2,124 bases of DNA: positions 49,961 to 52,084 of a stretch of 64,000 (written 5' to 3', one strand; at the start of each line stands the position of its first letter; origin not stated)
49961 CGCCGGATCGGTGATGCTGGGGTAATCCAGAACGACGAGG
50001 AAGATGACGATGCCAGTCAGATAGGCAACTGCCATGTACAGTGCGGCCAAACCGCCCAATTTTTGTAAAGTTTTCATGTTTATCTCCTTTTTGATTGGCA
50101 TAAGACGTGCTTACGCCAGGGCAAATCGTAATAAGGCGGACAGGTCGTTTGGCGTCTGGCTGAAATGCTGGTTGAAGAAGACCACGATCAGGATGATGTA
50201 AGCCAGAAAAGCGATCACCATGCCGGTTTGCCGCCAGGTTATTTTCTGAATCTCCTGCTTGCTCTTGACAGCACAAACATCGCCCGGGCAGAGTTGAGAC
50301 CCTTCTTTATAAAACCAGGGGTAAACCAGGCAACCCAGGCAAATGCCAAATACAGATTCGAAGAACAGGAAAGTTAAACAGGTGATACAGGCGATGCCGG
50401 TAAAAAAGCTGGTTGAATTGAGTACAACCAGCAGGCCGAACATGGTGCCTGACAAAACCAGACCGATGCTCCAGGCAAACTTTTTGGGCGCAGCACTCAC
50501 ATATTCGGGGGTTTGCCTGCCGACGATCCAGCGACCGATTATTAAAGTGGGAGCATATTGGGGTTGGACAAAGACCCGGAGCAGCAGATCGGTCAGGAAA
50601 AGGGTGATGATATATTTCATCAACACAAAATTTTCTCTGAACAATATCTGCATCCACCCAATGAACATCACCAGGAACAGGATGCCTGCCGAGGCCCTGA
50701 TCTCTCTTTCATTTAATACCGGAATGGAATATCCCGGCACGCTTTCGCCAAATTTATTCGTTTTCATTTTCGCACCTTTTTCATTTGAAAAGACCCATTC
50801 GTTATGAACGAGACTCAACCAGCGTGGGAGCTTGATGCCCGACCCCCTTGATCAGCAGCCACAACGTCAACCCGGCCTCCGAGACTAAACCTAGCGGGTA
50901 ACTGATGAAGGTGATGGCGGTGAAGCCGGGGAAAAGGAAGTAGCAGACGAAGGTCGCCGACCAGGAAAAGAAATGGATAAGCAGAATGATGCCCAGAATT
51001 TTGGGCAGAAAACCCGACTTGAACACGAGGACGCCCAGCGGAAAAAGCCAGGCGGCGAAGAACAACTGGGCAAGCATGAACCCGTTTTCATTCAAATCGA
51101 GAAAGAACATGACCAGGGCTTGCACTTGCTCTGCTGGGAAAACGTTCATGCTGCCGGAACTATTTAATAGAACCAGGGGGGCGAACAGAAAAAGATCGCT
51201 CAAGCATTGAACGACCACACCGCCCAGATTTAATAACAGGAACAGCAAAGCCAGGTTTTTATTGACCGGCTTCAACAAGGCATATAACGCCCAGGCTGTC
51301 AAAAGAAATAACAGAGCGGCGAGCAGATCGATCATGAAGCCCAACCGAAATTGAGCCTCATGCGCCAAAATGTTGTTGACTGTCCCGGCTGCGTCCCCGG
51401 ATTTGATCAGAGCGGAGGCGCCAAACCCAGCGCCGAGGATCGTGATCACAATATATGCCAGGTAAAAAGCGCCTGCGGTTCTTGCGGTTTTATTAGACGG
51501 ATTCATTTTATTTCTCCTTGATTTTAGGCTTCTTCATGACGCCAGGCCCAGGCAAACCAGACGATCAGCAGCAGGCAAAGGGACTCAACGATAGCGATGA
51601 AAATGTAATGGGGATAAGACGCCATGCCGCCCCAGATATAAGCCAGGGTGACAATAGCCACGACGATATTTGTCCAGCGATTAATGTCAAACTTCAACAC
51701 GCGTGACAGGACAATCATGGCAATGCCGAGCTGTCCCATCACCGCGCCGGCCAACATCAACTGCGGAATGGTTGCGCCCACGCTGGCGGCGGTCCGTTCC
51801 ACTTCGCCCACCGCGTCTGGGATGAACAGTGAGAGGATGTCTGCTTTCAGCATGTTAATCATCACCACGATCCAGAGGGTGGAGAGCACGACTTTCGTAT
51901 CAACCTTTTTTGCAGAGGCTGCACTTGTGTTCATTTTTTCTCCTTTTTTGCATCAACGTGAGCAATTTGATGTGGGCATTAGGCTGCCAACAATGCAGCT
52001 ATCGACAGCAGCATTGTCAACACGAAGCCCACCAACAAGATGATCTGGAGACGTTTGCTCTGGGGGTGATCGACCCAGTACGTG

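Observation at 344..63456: Highly iterated octamer palindrome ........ (HIP1-like), about one copy per 560 bp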

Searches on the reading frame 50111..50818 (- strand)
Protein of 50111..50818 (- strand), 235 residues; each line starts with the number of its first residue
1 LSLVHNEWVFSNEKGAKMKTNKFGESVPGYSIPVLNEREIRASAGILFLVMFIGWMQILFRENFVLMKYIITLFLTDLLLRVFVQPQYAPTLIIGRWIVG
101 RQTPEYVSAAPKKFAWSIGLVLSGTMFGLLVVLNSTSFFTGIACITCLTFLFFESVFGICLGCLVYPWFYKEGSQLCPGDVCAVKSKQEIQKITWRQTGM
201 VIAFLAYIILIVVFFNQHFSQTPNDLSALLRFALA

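Call 36: search_protein_families(library=pfam, proteins=[window:50111-50818:-], max_evalue=0.00001)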
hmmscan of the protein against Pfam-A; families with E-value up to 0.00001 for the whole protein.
window:50111-50818:- (235 aa): 1 family
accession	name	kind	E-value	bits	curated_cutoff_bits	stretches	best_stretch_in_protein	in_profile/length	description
PF14340.12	DUF4395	-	2.1e-26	93.2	24.5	1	36-170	2-129/130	Domain of unknown function (DUF4395)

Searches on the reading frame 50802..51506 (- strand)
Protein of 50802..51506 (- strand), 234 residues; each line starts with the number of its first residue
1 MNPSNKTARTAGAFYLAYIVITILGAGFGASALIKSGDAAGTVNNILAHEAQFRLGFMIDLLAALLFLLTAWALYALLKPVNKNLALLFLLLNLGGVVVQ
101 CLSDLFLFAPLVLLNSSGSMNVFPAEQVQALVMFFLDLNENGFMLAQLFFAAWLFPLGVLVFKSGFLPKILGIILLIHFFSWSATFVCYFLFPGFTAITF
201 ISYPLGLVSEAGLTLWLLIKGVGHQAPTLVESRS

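Call 36: search_protein_families(library=pfam, proteins=[window:50802-51506:-], max_evalue=0.00001)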
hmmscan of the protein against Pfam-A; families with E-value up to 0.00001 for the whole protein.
window:50802-51506:- (234 aa): 1 family
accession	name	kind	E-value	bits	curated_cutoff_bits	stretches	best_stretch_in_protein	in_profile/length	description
PF14329.11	DUF4386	-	4.1e-47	161.3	27.6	1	10-221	1-210/210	Domain of unknown function (DUF4386)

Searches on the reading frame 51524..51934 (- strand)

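Call 36: search_protein_families(library=pfam, proteins=[window:51524-51934:-], max_evalue=0.00001)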
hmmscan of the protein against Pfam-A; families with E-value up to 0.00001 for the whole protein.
window:51524-51934:- (136 aa): 1 family
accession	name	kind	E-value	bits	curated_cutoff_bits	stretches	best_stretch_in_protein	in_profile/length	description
PF19851.4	DUF6326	-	2e-13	51.2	24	1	14-135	11-134/135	Family of unknown function (DUF6326)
